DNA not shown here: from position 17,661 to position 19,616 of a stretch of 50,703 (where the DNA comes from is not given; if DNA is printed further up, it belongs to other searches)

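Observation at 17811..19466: [FeFe]-hydrogenase-like sensory module fused to a minimal chemoreceptor tip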

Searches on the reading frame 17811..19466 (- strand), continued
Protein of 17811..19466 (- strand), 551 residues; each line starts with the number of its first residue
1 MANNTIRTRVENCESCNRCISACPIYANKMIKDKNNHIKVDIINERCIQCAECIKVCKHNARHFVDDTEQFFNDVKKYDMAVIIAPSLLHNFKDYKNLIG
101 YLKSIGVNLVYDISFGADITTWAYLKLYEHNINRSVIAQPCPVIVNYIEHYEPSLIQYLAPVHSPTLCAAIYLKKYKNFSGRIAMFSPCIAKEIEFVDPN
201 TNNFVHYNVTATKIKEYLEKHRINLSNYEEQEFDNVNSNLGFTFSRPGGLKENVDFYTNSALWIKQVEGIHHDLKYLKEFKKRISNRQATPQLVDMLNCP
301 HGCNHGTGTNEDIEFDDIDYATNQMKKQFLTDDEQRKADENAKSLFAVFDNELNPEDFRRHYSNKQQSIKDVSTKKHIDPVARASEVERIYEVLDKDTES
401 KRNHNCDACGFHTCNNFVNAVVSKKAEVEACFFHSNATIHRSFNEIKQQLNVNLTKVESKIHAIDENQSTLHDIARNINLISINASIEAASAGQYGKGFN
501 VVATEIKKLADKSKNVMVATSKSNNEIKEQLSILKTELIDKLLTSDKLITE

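Call 16: find_related_loci(query=window:17811-19466:-, collection=genome_contigs, flank=10000)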
Query window:17811-19466:- (551 aa) in genome_contigs; peptide patterns used: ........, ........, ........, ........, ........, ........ (x = any residue, [..] = any of these).
56 stretches matched a pattern; 7 encode a relative of the query (tblastn E <= 1e-3); 7 distinct loci.
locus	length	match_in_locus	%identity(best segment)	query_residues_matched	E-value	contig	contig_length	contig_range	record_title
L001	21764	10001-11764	33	1-534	4e-108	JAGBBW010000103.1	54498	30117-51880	MAG: Lachnospiraceae bacterium isolate RGIG8977 Water_deer_Rectum-2__c431429, whole genome shotgun sequence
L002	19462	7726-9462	34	11-537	9e-108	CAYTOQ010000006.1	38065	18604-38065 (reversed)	MAG TPA_asm: uncultured Clostridium sp. isolate SRP315200_co2_632 genome assembly, contig: NODE_530_length_38065_cov_12.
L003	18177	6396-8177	35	1-537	5e-107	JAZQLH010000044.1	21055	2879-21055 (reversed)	MAG: Acetatifactor sp. isolate T1900044610_TS20190076.MAGScoT_cleanbin_000022 SGB_796_k141_2371920, whole genome shotgun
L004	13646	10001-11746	33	11-540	6e-106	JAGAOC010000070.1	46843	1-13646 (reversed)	MAG: Agathobacter sp. isolate RGIG8619 Water_deer_Cecum.Co__c862231, whole genome shotgun sequence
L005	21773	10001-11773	33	1-539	4e-100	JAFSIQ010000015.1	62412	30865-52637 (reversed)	MAG: Lachnospiraceae bacterium isolate RGIG3177 Goat_Rectum.Co__c901178, whole genome shotgun sequence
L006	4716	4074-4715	49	1-207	2e-63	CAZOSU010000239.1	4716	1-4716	MAG TPA_asm: uncultured Acetatifactor sp. isolate SRP315200_co1_691 genome assembly, contig: NODE_46241_length_4716_cov_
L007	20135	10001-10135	47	469-513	1e-8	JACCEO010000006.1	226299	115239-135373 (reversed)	Alcaligenaceae bacterium strain CGII-43 scaffold_5, whole genome shotgun sequence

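Call 17: find_encoding_contigs(protein=P0001, flank=10000, max_places=4)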
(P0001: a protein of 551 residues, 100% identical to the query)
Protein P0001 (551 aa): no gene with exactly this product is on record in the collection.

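Call 18: find_encoding_contigs(protein=P0003, flank=10000, max_places=4)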
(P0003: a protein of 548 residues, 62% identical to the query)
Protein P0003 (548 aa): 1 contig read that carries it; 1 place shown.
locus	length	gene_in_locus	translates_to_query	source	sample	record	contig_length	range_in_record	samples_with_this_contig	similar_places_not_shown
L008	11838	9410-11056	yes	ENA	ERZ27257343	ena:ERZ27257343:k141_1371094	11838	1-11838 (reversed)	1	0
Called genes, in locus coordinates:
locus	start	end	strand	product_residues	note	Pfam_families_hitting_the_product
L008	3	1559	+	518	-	?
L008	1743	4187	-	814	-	PF17517:IgGFc_binding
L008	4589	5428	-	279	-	-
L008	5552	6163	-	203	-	-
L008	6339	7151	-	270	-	PF04402:SIMPL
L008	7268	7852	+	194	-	PF01569:PAP2, PF14378:PAP2_3 (weak)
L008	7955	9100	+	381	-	PF02463:SMC_N, PF13175:AAA_15 (weak), PF13476:AAA_23, PF13514:AAA_27 (faint), PF01637:ATPase_2 (faint), PF13304:AAA_21 (weak)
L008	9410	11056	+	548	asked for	PF00037:Fer4 (faint), PF12838:Fer4_7 (weak), PF02906:Fe_hyd_lg_C, PF04060:FeS (weak), PF00015:MCPsignal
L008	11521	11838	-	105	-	?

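Call 35: find_encoding_contigs(protein=P0015, flank=8000, max_places=1)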
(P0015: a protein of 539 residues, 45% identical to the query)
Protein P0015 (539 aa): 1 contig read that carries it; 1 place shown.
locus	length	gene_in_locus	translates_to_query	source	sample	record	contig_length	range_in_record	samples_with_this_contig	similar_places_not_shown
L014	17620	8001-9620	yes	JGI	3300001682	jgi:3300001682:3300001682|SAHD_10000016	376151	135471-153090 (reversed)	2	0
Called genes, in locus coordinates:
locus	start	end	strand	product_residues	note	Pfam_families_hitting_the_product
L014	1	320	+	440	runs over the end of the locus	PF00009:GTP_EFTU (weak), PF00071:Ras (faint), PF01926:MMR_HSR1, PF02421:FeoB_N, PF00009:GTP_EFTU, PF01926:MMR_HSR1, PF02421:FeoB_N, PF14714:KH_dom-like, +5 more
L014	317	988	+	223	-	PF02660:G3P_acyltransf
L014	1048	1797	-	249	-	PF01551:Peptidase_M23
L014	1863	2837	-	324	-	PF08486:SpoIID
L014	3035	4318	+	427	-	PF00860:Xan_ur_permease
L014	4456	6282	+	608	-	PF00009:GTP_EFTU, PF22042:EF-G_D2, PF03144:GTP_EFTU_D2, PF00679:EFG_C, PF21018:BipA_C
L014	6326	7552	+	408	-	PF07973:tRNA_SAD, PF02272:DHHA1 (weak)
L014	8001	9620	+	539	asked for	PF00037:Fer4 (faint), PF12838:Fer4_7, PF13187:Fer4_9, PF13237:Fer4_10, PF14697:Fer4_21 (weak), PF02906:Fe_hyd_lg_C, PF04060:FeS, PF00015:MCPsignal, +1 more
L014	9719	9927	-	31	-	-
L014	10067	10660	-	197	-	PF09515:Thia_YuaJ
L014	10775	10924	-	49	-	-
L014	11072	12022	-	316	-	PF01479:S4, PF00849:PseudoU_synth_2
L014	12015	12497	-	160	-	PF01252:Peptidase_A8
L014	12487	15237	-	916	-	PF00133:tRNA-synt_1, PF09334:tRNA-synt_1g, PF01406:tRNA-synt_1e (weak), PF08264:Anticodon_1, PF06827:zf-FPG_IleRS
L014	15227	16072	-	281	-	PF05103:DivIVA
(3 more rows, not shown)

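Call 36: find_encoding_contigs(protein=P0012, flank=8000, max_places=1)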
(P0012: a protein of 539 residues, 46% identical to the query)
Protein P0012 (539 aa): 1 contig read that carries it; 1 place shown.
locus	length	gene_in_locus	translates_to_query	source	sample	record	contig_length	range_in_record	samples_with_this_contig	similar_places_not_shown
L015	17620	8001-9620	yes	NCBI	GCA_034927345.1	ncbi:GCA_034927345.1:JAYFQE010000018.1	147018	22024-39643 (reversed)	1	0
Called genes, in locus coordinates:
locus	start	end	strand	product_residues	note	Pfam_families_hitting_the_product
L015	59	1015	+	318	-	PF04055:Radical_SAM, PF13353:Fer4_12 (weak)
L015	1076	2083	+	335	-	PF00485:PRK (faint), PF00583:Acetyltransf_1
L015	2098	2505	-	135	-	PF18899:DUF5655 (weak), PF08818:DUF1801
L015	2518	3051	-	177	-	PF21805:Imm5_like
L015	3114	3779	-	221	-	PF01909:NTP_transf_2 (weak)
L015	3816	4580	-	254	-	PF02585:PIG-L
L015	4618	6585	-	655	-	PF05448:AXE1 (faint), PF00326:Peptidase_S9 (weak)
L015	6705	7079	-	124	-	PF21631:A9CJY8-like_N (weak), PF13840:ACT_7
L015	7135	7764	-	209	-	-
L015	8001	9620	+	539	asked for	PF00037:Fer4 (faint), PF12837:Fer4_6 (faint), PF12838:Fer4_7, PF13187:Fer4_9 (weak), PF13237:Fer4_10, PF02906:Fe_hyd_lg_C, PF04060:FeS (weak), PF00015:MCPsignal, +1 more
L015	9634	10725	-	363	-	-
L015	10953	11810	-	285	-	PF12833:HTH_18, PF00165:HTH_AraC (weak), PF06445:GyrI-like, PF14526:Cass2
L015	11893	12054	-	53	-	-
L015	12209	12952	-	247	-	PF01061:ABC2_membrane, PF12698:ABC2_membrane_3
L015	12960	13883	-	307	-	PF02463:SMC_N (faint), PF00005:ABC_tran, PF13304:AAA_21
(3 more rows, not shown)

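Call 37: find_encoding_contigs(protein=P0085, flank=8000, max_places=1)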
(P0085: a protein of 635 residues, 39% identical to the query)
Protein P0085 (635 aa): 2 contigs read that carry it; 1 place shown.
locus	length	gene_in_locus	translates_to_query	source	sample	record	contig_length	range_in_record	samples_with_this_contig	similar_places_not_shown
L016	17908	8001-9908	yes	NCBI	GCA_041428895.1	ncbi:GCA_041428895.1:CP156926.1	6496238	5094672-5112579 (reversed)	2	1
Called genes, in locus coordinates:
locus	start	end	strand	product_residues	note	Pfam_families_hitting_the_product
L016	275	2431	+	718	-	PF00989:PAS (faint), PF08448:PAS_4 (faint), PF13188:PAS_8 (faint), PF13426:PAS_9 (faint), PF00512:HisKA, PF02518:HATPase_c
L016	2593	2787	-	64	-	-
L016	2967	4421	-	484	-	PF00072:Response_reg, PF00158:Sigma54_activat, PF14532:Sigma54_activ_2, PF07728:AAA_5 (weak), PF25601:AAA_lid_14, PF02954:HTH_8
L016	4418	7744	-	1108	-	PF00989:PAS, PF08447:PAS_3 (weak), PF08448:PAS_4, PF13426:PAS_9, PF08447:PAS_3, PF13426:PAS_9, PF00512:HisKA, PF02518:HATPase_c, +7 more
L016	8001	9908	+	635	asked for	PF00037:Fer4 (faint), PF12838:Fer4_7 (weak), PF13187:Fer4_9, PF13237:Fer4_10, PF14697:Fer4_21 (weak), PF02906:Fe_hyd_lg_C, PF04060:FeS (weak), PF00015:MCPsignal, +1 more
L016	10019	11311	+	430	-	PF00860:Xan_ur_permease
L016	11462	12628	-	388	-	PF00155:Aminotran_1_2, PF00266:Aminotran_5, PF01041:DegT_DnrJ_EryC1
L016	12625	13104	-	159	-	PF01037:AsnC_trans_reg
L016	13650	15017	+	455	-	PF00209:SNF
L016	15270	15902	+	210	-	PF00440:TetR_N, PF08359:TetR_C_4 (weak)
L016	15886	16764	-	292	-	PF13276:HTH_21, PF00665:rve, PF13610:DDE_Tnp_IS240 (weak), PF13683:rve_3, PF13333:rve_2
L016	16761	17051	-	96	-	PF01527:HTH_Tnp_1, PF06056:Terminase_5 (faint), PF13384:HTH_23 (weak), PF13518:HTH_28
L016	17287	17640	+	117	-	PF00072:Response_reg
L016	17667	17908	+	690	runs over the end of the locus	PF01627:Hpt, PF07194:P2, PF02895:H-kinase_dim, PF02518:HATPase_c, PF01584:CheW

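Call 49: predict_structure(alignment_id=A1)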
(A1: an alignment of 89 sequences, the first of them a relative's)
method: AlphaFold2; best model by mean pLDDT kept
length: 551 residues; sequences in the alignment: 89
mean_pLDDT: 88.9   pTM: 0.82
mean pLDDT of the five models: 88.9, 88.5, 86.3, 86.1, 84.6
residues with pLDDT >= 90: 321; 70-90: 201; 50-70: 28; < 50: 1
segments of 3 or more residues with pLDDT < 50: none
pLDDT, mean of each block of 10 residues (from residue 1): 84 93 94 94 94 96 97 98 90 93 98 91 90 88 96 97 96 97 96 95 96 97 97 78 63 85 93 97 97 93 89 88 83 70 78 95 89 69 94 94 87 92 93 92 88 87 82 79 78 78 81 81 83 84 83 78
secondary structure, 60 per line:
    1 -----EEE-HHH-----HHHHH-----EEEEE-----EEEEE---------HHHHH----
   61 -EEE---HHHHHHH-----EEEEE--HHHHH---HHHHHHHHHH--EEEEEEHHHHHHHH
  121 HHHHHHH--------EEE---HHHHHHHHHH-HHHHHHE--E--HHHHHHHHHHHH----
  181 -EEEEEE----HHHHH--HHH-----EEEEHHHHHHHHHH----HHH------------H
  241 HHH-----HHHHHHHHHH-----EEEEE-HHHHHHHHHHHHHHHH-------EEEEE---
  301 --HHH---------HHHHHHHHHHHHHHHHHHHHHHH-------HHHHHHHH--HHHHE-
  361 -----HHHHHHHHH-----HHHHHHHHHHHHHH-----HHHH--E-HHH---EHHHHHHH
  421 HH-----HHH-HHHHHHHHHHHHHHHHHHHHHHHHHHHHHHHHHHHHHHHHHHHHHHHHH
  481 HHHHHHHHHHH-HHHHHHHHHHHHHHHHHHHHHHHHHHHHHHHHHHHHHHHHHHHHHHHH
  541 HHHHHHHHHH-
elements in order: E6-8 H18-22 E28-32 E38-42 H52-56 E62-64 H68-74 E80-84 H87-91 H95-104 E107-112 H113-127 E136-138 H142-151 H153-158 H165-176 E182-187 H192-196 E207-210 H211-220 H240-243 H249-258 E264-268 H270-285 E293-297 H315-337 H345-352 H355-358 H366-374 H380-393 H399-402 H414-422 H432-491 H493-550

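Call 52: fold_search(model_id=the predicted structure, library=pdb)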
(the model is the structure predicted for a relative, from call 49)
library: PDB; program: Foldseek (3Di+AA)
matches with E <= 10: 367; with E <= 0.001: 74
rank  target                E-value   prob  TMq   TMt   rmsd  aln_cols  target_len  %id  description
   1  8a6t_A                1.0e-17  1.00  0.53  0.52   5.2       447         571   19  Cryo-EM structure of the electron bifurcating Fe-Fe hydrogenase HydABC complex from Thermoanaerobacter kivui in the re (released 2023-02-15)
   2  8zqd_A                4.8e-17  1.00  0.52  0.47   5.2       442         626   20  Anaerobically isolated active [FeFe]-hydrogenase CbA5H (released 2025-01-01)
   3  7p8n_a                2.1e-16  1.00  0.48  0.41  12.8       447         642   18  TmHydABC- T. maritima hydrogenase with bridge closed (released 2022-09-14)
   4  9gbu_B                3.7e-16  1.00  0.53  0.60   6.3       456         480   17  Desulfovibrio desulfuricans [FeFe]-hydrogenase variant with both subunits linked by a 13 amino acid linker peptide der (released 2025-08-13)
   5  9f46_B                4.4e-16  1.00  0.47  0.43   5.4       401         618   21  crystal structure of apo-[FeFe]-hydrogenase CbA5H from Clostridium beijerinckii (released 2024-12-18)
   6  8ru6                  4.8e-16  1.00  0.54  0.61   5.8       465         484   18  Desulfovibrio desulfuricans [FeFe]-hydrogenase variant with both subunits linked by a 4 amino acid linker peptide derive (released 2025-02-12)
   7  9gnk                  4.8e-16  1.00  0.53  0.60   6.2       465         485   17  Desulfovibrio desulfuricans [FeFe]-hydrogenase variant with both subunits linked by a 13 amino acid linker peptide deriv (released 2025-09-24)
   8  9gbu_A                6.0e-16  1.00  0.54  0.61   6.2       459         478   17  Desulfovibrio desulfuricans [FeFe]-hydrogenase variant with both subunits linked by a 13 amino acid linker peptide der (released 2025-08-13)
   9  9f46_A                7.0e-16  1.00  0.48  0.43   5.1       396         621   20  crystal structure of apo-[FeFe]-hydrogenase CbA5H from Clostridium beijerinckii (released 2024-12-18)
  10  8ryh                  2.0e-15  1.00  0.56  0.65   5.6       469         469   18  Desulfovibrio desulfuricans [FeFe]-hydrogenase variant with both subunits linked by a linker peptide derived from a grou (released 2025-02-19)
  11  7p5h_A                2.1e-15  1.00  0.51  0.51   5.4       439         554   19  TmHydABC- D2 map (released 2022-09-14)
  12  6yf4_B                2.1e-14  1.00  0.47  0.45  12.3       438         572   19  [FeFe]-hydrogenase I from Clostridium pasteurianum (CpI), variant E279D (released 2020-09-02)
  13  6gly_B                2.3e-14  1.00  0.47  0.45  12.4       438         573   19  [FeFe]-hydrogenase CpI from Clostridium pasteurianum, variant C299A (released 2018-11-07)
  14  6yf4_A                3.6e-14  1.00  0.46  0.44  12.3       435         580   19  [FeFe]-hydrogenase I from Clostridium pasteurianum (CpI), variant E279D (released 2020-09-02)
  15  5la3_A                4.4e-14  1.00  0.48  0.46  12.6       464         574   19  [FeFe]-hydrogenase CpI from Clostridium pasteurianum, variant E279A (released 2017-06-21)
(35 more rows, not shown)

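Call 54: find_encoding_contigs(protein=P0002, flank=5000, max_places=2)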
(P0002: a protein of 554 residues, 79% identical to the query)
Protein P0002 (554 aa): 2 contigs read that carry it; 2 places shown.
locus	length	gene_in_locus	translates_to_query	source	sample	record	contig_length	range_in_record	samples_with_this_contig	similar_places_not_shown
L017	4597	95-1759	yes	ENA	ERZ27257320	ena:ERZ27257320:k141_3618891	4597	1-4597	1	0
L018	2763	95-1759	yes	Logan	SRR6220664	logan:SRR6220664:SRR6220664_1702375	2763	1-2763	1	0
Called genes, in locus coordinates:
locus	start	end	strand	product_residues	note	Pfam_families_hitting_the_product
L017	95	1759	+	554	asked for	PF12838:Fer4_7, PF13187:Fer4_9 (weak), PF13237:Fer4_10 (weak), PF02906:Fe_hyd_lg_C, PF04060:FeS (weak), PF00015:MCPsignal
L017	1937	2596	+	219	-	PF09365:DUF2461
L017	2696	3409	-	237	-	PF01168:Ala_racemase_N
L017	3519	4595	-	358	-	?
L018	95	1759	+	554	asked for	PF12838:Fer4_7, PF13187:Fer4_9 (weak), PF13237:Fer4_10 (weak), PF02906:Fe_hyd_lg_C, PF04060:FeS (weak), PF00015:MCPsignal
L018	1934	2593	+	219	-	PF09365:DUF2461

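Call 60: find_related_loci(query=A2, collection=genome_contigs, flank=10000)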
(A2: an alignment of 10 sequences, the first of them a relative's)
Query A2 (551 aa) in genome_contigs; peptide patterns used: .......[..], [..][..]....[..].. (x = any residue, [..] = any of these).
599 stretches matched a pattern (row limit reached: there are more); 524 encode a relative of the query (tblastn E <= 1e-3); the best 80 are kept; 80 distinct loci.
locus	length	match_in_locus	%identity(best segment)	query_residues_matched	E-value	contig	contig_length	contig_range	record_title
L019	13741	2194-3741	45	1-527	4e-155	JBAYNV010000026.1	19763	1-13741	MAG: Clostridia bacterium isolate SO_2016_LW1_8 scaffold02595_LW64-88_2016, whole genome shotgun sequence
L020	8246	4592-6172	44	3-540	5e-153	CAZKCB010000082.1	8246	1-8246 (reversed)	MAG TPA_asm: uncultured Oscillospiraceae bacterium isolate SRP302447_co1_68 genome assembly, contig: NODE_23418_length_8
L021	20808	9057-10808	40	6-534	1e-141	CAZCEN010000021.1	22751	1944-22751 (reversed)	MAG TPA_asm: uncultured Sporomusaceae bacterium isolate binchicken_co158_163 genome assembly, contig: NODE_2008_length_2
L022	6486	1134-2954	49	5-551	1e-140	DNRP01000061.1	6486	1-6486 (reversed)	MAG TPA_asm: Cyanobacteria bacterium UBA9971 contig_26155, whole genome shotgun sequence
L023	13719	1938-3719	40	4-534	1e-139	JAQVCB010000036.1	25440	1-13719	MAG: Candidatus Gastranaerophilales bacterium isolate STD2_79 NODE_6847_length_25440_cov_5.847628_Sandtown_D2, whole gen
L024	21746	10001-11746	40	11-534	3e-137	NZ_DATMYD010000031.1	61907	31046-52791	MAG: Sporomusa sp. isolate SMAG_U13137 k141_95557, whole genome shotgun sequence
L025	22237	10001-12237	40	1-535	2e-136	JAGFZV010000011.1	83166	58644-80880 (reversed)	MAG: Bacillota bacterium isolate CTSoil_073 scaffold_99, whole genome shotgun sequence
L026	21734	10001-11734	41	6-527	2e-135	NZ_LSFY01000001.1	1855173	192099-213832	Alkalithermobacter thermoalcaliphilus JW-YL-7 = DSM 7308 strain JW-YL-7 ctg1, whole genome shotgun sequence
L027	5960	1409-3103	40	11-550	2e-134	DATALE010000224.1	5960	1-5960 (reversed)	MAG TPA_asm: Ruminiclostridium sp. isolate SMAG_U6956 k141_255946, whole genome shotgun sequence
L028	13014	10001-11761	45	1-531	2e-133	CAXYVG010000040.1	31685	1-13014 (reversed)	MAG: uncultured bacterium isolate ERR13598973_concoct_86 genome assembly, contig: ERZ24875783.213, whole genome shotgun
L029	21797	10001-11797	39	3-542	1e-132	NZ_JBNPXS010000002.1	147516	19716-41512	Desulfitispora alkaliphila strain DSM 22410 Ga0373196_02, whole genome shotgun sequence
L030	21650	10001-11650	40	4-517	2e-132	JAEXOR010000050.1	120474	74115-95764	MAG: Bacillota bacterium isolate OH_HBrB_152 k127_1248666, whole genome shotgun sequence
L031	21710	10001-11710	40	11-525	2e-129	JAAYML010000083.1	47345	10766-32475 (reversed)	MAG: Candidatus Epulonipiscium sp. isolate AS20ysBPTH_2 54530_AS20, whole genome shotgun sequence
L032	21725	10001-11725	39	3-520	1e-126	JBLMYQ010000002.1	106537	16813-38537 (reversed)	MAG: Deltaproteobacteria bacterium isolate MAG225 PRJNA951521_bin9_renamed_1, whole genome shotgun sequence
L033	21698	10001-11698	38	1-533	2e-125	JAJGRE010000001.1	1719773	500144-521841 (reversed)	Calditrichales bacterium MX18-03 contig1_1719773bp, whole genome shotgun sequence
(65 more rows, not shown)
